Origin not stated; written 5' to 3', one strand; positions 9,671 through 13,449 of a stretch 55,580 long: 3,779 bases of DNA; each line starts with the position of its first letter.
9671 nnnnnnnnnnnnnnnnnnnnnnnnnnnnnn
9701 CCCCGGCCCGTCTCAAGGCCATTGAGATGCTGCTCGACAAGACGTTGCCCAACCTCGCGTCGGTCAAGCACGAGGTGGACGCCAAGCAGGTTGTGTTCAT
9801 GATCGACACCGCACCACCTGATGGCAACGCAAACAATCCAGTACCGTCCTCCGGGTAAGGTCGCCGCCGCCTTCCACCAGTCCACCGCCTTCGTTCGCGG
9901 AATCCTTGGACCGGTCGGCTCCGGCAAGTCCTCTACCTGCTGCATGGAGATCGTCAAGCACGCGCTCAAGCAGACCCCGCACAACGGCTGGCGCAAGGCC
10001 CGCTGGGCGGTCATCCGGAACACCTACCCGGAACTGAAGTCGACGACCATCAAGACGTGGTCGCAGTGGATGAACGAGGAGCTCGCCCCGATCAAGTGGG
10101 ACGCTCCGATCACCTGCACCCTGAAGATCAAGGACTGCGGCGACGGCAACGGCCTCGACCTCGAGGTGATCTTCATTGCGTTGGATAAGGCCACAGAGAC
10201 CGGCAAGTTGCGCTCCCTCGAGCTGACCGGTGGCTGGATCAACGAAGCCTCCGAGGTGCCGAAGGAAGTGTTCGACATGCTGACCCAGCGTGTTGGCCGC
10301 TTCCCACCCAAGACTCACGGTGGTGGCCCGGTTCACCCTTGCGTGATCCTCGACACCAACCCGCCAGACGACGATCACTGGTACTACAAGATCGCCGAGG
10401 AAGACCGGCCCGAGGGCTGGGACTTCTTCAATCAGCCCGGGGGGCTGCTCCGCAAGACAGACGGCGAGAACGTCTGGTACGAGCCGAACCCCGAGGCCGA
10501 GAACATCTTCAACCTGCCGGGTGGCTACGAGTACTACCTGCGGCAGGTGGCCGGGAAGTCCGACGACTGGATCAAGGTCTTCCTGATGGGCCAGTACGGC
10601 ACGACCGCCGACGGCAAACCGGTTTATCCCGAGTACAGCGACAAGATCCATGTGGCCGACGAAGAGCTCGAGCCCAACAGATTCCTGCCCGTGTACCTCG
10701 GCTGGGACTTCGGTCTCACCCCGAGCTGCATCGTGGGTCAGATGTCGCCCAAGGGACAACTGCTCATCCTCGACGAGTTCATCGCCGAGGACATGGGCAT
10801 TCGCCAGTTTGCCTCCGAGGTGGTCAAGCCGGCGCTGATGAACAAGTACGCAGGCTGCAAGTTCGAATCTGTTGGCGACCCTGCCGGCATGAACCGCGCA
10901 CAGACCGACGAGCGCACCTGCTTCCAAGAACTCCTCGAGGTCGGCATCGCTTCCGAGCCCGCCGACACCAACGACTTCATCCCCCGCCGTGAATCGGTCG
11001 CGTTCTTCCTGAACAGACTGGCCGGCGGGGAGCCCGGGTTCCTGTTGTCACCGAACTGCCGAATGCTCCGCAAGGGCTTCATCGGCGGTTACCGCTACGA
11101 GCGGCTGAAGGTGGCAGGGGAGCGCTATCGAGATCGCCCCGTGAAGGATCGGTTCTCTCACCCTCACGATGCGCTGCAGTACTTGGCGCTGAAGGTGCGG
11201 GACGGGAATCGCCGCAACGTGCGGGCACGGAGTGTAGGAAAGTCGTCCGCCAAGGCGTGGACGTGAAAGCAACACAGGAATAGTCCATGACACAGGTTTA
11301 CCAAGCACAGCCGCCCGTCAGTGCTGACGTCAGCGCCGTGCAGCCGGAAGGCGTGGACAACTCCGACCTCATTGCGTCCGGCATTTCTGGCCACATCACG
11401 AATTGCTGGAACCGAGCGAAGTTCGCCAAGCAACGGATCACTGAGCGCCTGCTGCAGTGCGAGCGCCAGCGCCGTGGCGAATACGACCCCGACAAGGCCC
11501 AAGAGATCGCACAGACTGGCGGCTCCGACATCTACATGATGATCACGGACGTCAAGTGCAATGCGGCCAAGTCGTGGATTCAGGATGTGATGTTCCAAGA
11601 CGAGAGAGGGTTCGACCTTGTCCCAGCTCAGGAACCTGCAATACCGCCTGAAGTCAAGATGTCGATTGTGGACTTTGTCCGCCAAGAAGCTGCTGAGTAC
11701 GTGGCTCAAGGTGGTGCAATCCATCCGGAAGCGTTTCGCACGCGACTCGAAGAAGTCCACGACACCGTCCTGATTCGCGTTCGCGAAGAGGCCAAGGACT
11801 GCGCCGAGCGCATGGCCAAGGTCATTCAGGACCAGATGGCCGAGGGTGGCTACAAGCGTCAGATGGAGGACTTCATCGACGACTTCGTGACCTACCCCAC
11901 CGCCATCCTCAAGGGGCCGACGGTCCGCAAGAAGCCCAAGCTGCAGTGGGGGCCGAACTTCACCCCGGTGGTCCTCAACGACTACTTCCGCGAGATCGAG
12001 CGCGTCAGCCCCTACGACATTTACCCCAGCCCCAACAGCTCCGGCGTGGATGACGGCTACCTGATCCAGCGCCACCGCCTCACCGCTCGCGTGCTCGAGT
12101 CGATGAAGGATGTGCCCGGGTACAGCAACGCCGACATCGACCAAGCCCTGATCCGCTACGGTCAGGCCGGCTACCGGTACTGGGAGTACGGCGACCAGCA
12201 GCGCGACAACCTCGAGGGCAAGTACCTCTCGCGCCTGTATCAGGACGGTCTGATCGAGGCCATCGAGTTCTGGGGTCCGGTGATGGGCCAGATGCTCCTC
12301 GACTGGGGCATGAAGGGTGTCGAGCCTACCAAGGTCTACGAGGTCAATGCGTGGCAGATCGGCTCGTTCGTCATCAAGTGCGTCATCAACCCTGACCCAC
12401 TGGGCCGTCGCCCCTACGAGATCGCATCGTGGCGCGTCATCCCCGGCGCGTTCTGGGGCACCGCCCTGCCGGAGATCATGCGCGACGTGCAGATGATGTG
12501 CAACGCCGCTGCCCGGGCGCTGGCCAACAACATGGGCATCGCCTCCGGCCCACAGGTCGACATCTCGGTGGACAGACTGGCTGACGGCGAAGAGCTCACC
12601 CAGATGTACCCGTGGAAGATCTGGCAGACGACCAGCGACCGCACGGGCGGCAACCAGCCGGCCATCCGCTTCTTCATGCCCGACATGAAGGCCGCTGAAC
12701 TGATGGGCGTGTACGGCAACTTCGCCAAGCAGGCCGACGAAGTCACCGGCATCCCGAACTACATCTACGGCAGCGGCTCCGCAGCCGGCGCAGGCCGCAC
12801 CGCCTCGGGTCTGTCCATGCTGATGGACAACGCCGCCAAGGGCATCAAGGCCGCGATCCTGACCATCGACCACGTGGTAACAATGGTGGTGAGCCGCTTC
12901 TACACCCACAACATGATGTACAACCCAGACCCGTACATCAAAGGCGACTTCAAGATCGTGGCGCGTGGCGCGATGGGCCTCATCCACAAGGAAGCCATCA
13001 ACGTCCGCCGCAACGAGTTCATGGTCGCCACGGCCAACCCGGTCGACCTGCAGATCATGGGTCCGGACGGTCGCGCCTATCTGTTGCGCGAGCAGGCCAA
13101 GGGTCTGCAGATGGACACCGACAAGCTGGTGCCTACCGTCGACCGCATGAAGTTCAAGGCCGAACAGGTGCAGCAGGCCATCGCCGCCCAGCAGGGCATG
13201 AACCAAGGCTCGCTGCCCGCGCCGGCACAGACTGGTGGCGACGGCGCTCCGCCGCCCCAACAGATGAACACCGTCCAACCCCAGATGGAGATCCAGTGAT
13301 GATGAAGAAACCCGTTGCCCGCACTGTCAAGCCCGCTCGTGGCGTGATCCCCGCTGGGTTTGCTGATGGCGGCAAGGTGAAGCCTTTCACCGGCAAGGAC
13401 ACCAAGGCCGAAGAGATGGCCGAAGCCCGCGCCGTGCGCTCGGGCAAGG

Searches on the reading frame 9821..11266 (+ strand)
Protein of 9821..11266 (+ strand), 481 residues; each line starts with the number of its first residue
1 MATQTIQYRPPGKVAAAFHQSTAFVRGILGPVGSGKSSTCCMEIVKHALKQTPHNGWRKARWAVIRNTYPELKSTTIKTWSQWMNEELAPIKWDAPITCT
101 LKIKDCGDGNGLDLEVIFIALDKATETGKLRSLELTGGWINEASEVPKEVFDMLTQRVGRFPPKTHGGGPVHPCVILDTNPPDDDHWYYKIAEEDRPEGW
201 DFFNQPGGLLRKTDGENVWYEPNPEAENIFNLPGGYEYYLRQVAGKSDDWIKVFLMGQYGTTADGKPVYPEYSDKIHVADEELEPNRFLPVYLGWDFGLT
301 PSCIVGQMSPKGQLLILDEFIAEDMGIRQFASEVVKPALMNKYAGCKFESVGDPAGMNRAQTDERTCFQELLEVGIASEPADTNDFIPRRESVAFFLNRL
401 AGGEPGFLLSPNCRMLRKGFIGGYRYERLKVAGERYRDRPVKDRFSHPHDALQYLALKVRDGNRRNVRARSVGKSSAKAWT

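Call 14: search_protein_families(library=pfam, proteins=[window:9821-11266:+], max_evalue=0.01)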
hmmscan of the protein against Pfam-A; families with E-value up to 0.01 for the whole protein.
window:9821-11266:+ (481 aa): 2 families
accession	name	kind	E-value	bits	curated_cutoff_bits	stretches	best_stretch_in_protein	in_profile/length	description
PF03237.21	Terminase_6N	-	7.3e-07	29.5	22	1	28-196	2-150/215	Terminase large subunit, T4likevirus-type, N-terminal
PF04466.19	Terminase_3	-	0.00036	20.6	23.2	1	29-191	8-147/201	Phage terminase large subunit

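Call 15: search_protein_families(library=phrogs, proteins=[window:9821-11266:+], max_evalue=0.01)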
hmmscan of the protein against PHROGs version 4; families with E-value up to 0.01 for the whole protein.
window:9821-11266:+ (481 aa): 3 families
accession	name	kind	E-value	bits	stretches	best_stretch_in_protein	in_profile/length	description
phrog_2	-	head and packaging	2.2e-32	113.7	1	15-466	271-600/807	terminase large subunit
phrog_979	-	head and packaging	5.7e-05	23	1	7-191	150-313/642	terminase large subunit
phrog_3717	-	head and packaging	7.2e-05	23.4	1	18-195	18-178/277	terminase large subunit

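Call 19: find_related_loci(query=window:9821-11266:+, collection=viral_contigs, flank=6000)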
Query window:9821-11266:+ (481 aa) in viral_contigs; peptide patterns used: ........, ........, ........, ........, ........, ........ (x = any residue, [..] = any of these).
598 stretches matched a pattern (row limit reached: there are more); 597 encode a relative of the query (tblastn E <= 1e-3); the best 80 are kept; 80 distinct loci.
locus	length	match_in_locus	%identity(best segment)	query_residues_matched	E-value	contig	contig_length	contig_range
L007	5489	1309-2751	89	1-481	0e+0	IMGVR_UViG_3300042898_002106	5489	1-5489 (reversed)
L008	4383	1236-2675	86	1-481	0e+0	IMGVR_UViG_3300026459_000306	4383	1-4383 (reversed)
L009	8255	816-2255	86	1-481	0e+0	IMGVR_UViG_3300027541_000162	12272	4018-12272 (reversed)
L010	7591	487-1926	86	1-481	0e+0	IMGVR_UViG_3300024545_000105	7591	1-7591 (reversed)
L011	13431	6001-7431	84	4-481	0e+0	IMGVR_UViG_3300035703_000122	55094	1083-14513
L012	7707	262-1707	83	1-481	0e+0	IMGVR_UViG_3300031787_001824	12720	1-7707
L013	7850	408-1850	84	1-481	0e+0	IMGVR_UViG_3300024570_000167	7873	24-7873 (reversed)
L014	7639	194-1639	83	1-481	0e+0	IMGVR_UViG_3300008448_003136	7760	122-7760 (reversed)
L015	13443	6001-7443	85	1-481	0e+0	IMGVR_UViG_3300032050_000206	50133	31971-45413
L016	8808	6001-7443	82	1-481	0e+0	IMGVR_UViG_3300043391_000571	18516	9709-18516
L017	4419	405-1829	81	6-481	0e+0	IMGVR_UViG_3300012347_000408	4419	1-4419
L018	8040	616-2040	82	6-481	0e+0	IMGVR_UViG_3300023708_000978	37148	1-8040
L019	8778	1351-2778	80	5-481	0e+0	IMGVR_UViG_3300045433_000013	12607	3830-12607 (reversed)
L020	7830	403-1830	80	5-481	0e+0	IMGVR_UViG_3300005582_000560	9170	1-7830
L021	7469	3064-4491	80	5-481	0e+0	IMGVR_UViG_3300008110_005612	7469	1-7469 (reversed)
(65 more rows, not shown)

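Call 33: search_dna_similar(query=window:9821-11266:+, collection=phages, mode=protein, max_rows=25)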
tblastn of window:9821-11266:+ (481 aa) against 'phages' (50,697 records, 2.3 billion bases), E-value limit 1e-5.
Records with a match: 32; places in all: 32; records where one place covers at least 80% of the query: 27.
Best place of each record, by identity: <60% 32.
By first word of the organism name: Burkholderia 5; Rhizobium 4; Caudoviricetes 3; Vibrio 2; Dunaliella 2; Bacteriophage 2; Paenibacillus 2; Myxococcus 2; Thermoanaerobacterium 2; Pelagibacter 1; and 7 more.
By host as written in the record: - 8; Rhizobium phaseoli N831 2; Dunaliella viridis var. palmelloides Teodoresco (Chlorophyta) 2; Myxococcus xanthus strain DK883 2; Thermoanaerobacterium saccharolyticum JW/SL-YS485 2; Candidadtus Pelagibacter sp. HTCC1062 1; Vibrio alginolyticus RY-3 1; Cronobacter sakazakii ATCC BAA 894 1; and 13 more.
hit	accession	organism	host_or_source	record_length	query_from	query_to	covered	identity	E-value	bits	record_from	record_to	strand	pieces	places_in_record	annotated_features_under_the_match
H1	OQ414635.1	Pelagibacter phage EXVC031P Hodr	Candidadtus Pelagibacter sp. HTCC1062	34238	5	478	99%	45.4%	2e-122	399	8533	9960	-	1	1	hypothetical protein (x2)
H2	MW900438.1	Vibrio phage vB_ValP_VA-RY-3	Vibrio alginolyticus RY-3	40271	2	475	99%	44.3%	4e-119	389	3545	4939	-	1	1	putative terminase | hypothetical protein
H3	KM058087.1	Cronobacter phage vB_CsaP_Ss1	Cronobacter sakazakii ATCC BAA 894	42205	18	463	93%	45.4%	1e-113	374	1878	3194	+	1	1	putative terminase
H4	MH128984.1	Burkholderia phage vB_BmuP_KL4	-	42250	1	481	100%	41.4%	4e-98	329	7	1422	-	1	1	large terminase | small terminase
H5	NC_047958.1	Burkholderia phage vB_BmuP_KL4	-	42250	1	481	100%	41.4%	4e-98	329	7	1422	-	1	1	TerL | terminase small subunit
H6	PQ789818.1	Burkholderia phage vB_E332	Burkholderia sp.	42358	1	481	100%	41.3%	8e-101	337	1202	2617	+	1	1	terminase large subunit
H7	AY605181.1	Burkholderia phage BcepC6B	-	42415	1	481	100%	40.7%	1e-98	330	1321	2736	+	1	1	g03: putative TerL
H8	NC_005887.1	Burkholderia phage BcepC6B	Burkholderia cepacia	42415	1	481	100%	40.7%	1e-98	330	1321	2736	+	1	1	TerL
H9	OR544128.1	Pasteurella phage Pmp11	Pasteurella multocida Past22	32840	19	457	91%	44.2%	3e-120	393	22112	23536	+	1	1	terminase large subunit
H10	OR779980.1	Pseudoalteromonas phage vB_Pun_Y3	Pseudoalteromonas nigrifaciens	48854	2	456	95%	42.4%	5e-104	346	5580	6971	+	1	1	terminase large subunit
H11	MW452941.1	Methylophilales phage MEP301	Methylophilales bacterium FZCC2181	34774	17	457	92%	42.9%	1e-113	374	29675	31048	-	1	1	terminase large subunit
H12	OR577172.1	Pseudomonas phage Rollin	Pseudomonas aeruginosa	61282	11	470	96%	35.7%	1e-78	273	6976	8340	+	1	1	hypothetical protein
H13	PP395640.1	Microcystis phage Mwe-JY08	Microcystis wesenbergii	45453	8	470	96%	35.0%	5e-74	259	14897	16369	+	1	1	hypothetical protein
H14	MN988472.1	Rhizobium phage RHph_TM3_14A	Rhizobium etli T3_14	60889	14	462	93%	36.0%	5e-73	256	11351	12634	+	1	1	terminase large subunit protein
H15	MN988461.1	Rhizobium phage RHph_TM27A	Rhizobium phaseoli N831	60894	14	462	93%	36.0%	5e-73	256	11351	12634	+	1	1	terminase large subunit protein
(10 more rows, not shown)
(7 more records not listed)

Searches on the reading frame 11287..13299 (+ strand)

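Call 14: search_protein_families(library=pfam, proteins=[window:11287-13299:+], max_evalue=0.01)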
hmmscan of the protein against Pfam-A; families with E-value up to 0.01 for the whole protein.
window:11287-13299:+ (670 aa): 1 family
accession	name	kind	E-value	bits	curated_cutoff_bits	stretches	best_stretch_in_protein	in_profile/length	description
PF23899.1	SU10_portal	-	1.4e-06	27.5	30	1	368-546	305-478/593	Phage SU10 portal protein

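Call 15: search_protein_families(library=phrogs, proteins=[window:11287-13299:+], max_evalue=0.01)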
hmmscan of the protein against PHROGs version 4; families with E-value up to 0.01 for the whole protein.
window:11287-13299:+ (670 aa): 2 families
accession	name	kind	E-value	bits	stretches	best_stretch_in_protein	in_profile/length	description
phrog_332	-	connector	3.7e-51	175.1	1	29-655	6-543/560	head-tail adaptor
phrog_1216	-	head and packaging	3.9e-07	30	1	353-549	319-516/714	portal protein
